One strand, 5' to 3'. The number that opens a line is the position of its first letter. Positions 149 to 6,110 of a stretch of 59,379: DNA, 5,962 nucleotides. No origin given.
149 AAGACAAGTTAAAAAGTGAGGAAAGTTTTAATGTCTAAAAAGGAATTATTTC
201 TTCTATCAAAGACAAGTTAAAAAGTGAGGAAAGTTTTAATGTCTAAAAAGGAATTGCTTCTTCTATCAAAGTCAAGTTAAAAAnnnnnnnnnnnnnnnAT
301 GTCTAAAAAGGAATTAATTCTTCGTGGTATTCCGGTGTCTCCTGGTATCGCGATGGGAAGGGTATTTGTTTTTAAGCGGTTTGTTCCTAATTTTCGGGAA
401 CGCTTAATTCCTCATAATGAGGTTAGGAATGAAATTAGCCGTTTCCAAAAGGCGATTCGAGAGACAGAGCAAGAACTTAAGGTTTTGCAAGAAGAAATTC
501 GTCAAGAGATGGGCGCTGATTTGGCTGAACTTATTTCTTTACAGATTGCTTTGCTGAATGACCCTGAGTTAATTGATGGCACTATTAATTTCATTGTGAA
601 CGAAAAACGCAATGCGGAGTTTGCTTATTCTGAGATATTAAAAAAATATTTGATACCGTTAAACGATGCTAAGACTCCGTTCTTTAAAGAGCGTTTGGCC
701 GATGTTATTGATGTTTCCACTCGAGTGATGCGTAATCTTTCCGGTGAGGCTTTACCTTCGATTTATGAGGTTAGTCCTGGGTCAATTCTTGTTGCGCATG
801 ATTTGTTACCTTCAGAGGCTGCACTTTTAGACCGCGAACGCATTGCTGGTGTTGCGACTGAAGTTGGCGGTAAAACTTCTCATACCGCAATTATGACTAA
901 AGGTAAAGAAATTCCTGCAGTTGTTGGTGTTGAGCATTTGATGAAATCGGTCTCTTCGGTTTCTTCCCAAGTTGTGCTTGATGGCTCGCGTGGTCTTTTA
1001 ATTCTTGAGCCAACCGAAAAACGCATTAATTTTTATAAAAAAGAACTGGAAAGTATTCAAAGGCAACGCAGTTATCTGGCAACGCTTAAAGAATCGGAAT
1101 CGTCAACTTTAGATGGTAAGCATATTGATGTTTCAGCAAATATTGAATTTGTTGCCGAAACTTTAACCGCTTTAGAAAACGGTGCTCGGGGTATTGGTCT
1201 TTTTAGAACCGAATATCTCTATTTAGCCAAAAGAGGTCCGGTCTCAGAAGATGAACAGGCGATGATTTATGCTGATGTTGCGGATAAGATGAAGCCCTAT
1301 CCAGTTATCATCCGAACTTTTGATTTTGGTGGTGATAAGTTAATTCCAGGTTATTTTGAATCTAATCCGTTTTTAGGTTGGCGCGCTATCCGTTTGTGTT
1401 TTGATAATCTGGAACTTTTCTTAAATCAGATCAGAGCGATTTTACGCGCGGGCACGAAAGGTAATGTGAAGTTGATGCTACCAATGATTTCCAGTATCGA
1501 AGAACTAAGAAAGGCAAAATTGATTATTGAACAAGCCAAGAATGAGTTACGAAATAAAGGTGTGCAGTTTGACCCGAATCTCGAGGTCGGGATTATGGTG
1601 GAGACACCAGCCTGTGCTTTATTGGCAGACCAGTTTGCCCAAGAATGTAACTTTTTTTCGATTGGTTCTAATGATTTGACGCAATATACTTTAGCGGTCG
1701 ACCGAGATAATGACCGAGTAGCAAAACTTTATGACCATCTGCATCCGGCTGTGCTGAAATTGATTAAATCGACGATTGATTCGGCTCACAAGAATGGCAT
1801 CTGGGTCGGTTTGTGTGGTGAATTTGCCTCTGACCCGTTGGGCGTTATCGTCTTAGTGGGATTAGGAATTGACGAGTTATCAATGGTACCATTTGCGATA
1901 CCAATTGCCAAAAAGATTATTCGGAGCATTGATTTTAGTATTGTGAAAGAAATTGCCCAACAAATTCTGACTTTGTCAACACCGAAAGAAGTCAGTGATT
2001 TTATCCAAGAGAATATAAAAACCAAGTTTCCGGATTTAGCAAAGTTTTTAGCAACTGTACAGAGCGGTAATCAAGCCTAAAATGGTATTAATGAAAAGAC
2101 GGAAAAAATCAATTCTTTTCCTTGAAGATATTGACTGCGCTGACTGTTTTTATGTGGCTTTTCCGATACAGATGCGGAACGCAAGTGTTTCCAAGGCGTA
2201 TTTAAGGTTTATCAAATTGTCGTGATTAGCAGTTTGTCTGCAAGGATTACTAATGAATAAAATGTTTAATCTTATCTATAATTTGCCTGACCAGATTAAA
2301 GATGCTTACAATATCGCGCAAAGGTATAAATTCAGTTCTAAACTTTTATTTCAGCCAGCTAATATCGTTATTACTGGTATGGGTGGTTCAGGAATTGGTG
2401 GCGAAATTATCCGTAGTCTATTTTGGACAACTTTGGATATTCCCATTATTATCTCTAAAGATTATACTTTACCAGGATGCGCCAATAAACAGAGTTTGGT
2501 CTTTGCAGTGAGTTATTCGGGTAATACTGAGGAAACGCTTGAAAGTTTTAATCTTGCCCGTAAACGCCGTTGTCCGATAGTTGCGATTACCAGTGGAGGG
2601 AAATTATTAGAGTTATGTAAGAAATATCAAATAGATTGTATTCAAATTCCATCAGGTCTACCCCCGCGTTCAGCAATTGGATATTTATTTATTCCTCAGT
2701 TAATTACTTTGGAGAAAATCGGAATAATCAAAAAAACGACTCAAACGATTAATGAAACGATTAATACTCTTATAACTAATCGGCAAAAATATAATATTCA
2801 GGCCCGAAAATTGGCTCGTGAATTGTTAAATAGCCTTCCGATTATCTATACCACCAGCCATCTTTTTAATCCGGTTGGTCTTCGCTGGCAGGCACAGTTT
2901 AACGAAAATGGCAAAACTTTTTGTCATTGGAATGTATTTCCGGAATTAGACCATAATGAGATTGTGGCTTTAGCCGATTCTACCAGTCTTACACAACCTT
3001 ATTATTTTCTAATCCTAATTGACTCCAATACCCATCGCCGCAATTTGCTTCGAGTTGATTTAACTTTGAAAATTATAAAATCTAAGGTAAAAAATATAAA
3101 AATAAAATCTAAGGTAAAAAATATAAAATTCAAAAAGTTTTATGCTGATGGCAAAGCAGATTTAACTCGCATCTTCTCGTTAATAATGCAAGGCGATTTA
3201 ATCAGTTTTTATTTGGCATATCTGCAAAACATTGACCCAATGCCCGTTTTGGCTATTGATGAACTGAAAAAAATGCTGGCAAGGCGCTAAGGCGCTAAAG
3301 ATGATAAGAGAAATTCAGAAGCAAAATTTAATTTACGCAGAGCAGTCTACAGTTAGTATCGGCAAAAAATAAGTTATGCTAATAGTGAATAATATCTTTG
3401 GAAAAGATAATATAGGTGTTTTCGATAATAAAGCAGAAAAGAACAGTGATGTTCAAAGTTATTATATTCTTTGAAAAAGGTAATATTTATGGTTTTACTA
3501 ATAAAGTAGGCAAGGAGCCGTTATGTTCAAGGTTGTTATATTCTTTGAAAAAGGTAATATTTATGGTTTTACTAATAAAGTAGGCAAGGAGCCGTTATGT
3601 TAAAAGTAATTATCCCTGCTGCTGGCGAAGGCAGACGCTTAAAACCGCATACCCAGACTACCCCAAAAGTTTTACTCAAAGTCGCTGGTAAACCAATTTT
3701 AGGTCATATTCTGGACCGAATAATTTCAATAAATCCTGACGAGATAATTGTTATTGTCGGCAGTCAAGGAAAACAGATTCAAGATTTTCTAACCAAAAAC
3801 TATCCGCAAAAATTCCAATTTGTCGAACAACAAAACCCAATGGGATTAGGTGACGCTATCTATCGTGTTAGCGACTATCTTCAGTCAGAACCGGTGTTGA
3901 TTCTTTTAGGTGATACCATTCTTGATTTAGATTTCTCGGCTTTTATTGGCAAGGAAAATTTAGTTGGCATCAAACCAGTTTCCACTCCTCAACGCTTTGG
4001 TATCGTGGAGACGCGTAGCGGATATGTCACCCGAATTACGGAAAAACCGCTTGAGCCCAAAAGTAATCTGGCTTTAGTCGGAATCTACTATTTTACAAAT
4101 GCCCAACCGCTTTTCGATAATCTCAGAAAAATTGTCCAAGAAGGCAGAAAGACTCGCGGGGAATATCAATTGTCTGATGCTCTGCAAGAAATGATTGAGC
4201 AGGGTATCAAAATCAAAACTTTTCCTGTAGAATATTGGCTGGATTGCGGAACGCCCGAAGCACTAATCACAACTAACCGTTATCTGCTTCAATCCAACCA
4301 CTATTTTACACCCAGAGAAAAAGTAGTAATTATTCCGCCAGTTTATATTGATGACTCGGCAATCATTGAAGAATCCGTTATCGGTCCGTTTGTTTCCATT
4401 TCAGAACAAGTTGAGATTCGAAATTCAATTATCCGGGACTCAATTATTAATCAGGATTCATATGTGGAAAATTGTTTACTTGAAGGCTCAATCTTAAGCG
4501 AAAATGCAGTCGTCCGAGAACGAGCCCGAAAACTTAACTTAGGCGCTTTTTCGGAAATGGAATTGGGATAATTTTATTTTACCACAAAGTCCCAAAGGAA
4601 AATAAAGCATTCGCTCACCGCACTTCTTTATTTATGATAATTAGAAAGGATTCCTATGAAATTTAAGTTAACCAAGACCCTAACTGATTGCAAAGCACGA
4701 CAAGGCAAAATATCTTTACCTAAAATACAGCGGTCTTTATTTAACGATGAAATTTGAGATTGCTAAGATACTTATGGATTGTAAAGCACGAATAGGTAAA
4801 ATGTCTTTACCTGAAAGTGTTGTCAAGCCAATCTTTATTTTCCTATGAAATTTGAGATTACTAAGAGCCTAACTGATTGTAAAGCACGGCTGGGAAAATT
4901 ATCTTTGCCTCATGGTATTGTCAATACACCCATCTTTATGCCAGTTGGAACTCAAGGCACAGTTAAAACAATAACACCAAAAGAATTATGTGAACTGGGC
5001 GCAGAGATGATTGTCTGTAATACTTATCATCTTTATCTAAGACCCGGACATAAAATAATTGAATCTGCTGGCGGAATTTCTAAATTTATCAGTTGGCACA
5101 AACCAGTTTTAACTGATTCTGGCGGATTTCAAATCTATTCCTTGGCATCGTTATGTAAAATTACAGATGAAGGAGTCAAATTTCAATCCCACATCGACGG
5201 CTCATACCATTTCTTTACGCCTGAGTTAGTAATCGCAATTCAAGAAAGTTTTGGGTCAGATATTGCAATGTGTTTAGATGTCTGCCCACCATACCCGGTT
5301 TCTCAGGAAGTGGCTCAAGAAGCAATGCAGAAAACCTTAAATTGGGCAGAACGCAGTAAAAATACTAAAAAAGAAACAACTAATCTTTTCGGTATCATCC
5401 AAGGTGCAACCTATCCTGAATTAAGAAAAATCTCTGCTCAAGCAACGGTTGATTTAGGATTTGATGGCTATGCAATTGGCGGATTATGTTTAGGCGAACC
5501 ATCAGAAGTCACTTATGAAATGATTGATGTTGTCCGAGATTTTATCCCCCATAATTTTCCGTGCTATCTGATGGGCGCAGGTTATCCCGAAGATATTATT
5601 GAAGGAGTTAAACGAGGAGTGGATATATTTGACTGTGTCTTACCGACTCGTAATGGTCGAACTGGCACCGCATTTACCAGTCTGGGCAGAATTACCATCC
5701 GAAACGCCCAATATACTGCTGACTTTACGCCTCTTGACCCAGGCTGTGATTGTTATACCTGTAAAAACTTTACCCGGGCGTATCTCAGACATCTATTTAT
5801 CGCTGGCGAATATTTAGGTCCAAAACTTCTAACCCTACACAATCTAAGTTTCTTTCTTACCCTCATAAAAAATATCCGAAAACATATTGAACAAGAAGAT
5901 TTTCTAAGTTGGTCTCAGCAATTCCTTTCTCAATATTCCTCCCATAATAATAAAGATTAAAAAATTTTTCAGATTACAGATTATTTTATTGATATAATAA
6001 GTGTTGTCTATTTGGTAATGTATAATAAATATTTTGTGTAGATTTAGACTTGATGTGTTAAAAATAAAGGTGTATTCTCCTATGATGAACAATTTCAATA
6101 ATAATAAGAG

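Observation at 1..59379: Window-wide pattern: short tandem duplications sit precisely on gene starts, stops and gene-gene junctions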

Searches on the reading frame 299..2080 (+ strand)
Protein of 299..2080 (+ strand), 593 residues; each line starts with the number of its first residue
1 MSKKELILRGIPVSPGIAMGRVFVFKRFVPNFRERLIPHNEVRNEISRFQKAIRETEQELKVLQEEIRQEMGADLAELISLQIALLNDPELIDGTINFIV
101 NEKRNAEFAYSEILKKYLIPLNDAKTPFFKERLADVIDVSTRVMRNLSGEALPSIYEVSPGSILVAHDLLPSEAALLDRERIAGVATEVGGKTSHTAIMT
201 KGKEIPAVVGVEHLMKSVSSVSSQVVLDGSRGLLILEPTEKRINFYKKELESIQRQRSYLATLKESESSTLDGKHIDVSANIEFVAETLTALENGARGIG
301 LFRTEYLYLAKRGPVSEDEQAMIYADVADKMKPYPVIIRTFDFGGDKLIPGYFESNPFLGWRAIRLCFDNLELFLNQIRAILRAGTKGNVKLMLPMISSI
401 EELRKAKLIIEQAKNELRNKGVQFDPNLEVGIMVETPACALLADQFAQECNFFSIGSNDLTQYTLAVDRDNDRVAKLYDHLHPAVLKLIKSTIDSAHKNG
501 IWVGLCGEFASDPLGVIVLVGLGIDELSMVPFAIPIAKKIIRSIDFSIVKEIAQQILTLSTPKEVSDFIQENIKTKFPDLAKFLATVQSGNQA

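Call 21: search_protein_families(library=pfam, proteins=[window:299-2080:+], max_evalue=0.00001)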
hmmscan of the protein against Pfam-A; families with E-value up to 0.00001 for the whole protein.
window:299-2080:+ (593 aa): 3 families
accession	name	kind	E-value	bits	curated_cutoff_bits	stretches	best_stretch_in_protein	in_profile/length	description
PF02896.24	PEP-utilizers_C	-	1.8e-110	369.2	22.8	1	261-545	5-292/293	PEP-utilising enzyme, PEP-binding domain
PF05524.18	PEP-utilisers_N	-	8.9e-25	87.6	24.4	1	9-132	1-121/121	PEP-utilising enzyme, N-terminal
PF00391.29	PEP-utilizers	-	4.3e-20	71.5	23.1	1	159-232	2-72/72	PEP-utilising enzyme, mobile domain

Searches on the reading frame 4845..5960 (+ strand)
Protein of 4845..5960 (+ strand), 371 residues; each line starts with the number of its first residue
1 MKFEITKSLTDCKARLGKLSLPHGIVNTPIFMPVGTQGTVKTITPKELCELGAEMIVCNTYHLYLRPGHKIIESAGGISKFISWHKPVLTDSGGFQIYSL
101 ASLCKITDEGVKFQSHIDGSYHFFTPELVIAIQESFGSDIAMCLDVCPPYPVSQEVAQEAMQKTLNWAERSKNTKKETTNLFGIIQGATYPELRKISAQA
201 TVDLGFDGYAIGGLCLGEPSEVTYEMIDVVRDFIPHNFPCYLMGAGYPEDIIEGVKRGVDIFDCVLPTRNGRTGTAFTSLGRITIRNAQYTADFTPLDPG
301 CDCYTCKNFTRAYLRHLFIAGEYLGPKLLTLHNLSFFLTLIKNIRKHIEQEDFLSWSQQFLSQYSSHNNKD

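Call 12: find_encoding_contigs(protein=window:4845-5960:+, flank=6000, max_places=10)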
Protein window:4845-5960:+ (371 aa): no gene with exactly this product is on record in the collection.

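Call 21: search_protein_families(library=pfam, proteins=[window:4845-5960:+], max_evalue=0.00001)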
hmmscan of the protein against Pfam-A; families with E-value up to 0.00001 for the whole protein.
window:4845-5960:+ (371 aa): 1 family
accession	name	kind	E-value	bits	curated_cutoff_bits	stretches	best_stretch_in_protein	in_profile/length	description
PF01702.25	TGT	-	5.2e-155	516.3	26.3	1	12-365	1-356/357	Queuine tRNA-ribosyltransferase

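Call 28: find_homologous_proteins(query=window:4845-5960:+, max_evalue=1e-80)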
Query window:4845-5960:+ (371 aa): 7978 proteins with E <= 1e-80 among 8000 candidates; the best 120 are listed.
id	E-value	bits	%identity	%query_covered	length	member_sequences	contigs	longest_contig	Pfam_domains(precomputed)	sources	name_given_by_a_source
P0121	8.0e-237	803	92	100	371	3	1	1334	PF01702.26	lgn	-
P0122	8.2e-221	751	85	100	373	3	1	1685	PF01702.26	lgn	-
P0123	2.3e-204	697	80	100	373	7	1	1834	PF01702.26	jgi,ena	-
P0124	3.9e-204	696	79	99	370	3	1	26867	PF01702.26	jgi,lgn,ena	-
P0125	7.0e-204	695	80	99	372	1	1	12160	PF01702.26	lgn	-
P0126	3.4e-203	693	79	100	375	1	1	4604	PF01702.26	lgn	-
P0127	1.5e-202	691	79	99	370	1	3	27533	PF01702.26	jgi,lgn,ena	jgi:queuine tRNA-ribosyltransferase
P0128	2.9e-202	690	79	100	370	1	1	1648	PF01702.26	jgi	jgi:queuine tRNA-ribosyltransferase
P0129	1.7e-201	687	79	99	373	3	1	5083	PF01702.26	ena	-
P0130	1.7e-199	681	79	99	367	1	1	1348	PF01702.26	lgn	-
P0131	2.7e-198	677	79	99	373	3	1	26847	PF01702.26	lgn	-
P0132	8.5e-198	675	78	100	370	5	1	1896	PF01702.26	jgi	jgi:queuine tRNA-ribosyltransferase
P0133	9.0e-198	675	79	99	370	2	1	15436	PF01702.26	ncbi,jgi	-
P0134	2.8e-195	667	78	100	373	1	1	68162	PF01702.26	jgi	jgi:queuine tRNA-ribosyltransferase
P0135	7.9e-195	665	78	99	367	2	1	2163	PF01702.26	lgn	-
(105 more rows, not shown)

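Call 29: find_related_loci(query=window:4845-5960:+, collection=metagenome_contigs, flank=10000)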
Query window:4845-5960:+ (371 aa) in metagenome_contigs; peptide patterns used: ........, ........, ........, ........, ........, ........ (x = any residue, [..] = any of these).
78 stretches matched a pattern; 8 encode a relative of the query (tblastn E <= 1e-3); 8 distinct loci.
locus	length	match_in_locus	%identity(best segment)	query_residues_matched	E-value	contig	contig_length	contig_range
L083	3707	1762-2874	83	1-371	0e+0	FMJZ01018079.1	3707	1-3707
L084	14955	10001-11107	79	1-369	0e+0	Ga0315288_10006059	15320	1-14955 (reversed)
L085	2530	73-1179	78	1-369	0e+0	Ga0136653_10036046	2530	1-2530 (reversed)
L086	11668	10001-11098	67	1-366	8e-177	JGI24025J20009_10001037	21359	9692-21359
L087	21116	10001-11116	53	3-366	1e-136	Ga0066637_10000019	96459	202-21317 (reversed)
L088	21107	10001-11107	53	1-360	5e-133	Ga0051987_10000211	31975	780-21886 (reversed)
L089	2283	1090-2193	50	3-371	3e-131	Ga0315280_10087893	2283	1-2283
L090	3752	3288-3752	69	1-155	1e-72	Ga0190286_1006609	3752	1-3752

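Call 30: find_encoding_contigs(protein=P0121, flank=10000, max_places=5)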
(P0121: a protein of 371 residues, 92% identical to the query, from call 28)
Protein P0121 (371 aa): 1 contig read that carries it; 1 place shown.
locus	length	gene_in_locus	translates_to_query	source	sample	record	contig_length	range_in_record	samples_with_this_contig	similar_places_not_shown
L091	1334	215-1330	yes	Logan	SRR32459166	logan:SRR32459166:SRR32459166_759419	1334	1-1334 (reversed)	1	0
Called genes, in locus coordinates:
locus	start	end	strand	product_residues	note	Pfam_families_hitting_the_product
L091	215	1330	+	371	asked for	PF01702:TGT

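Call 31: find_encoding_contigs(protein=P0122, flank=10000, max_places=5)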
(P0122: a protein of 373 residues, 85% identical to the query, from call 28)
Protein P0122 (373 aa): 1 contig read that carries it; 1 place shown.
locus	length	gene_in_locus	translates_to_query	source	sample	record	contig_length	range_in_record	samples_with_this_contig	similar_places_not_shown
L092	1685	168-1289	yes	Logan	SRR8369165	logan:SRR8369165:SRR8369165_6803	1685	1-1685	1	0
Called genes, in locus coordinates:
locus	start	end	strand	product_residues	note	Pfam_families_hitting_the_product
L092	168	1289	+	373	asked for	PF01702:TGT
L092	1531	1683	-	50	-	?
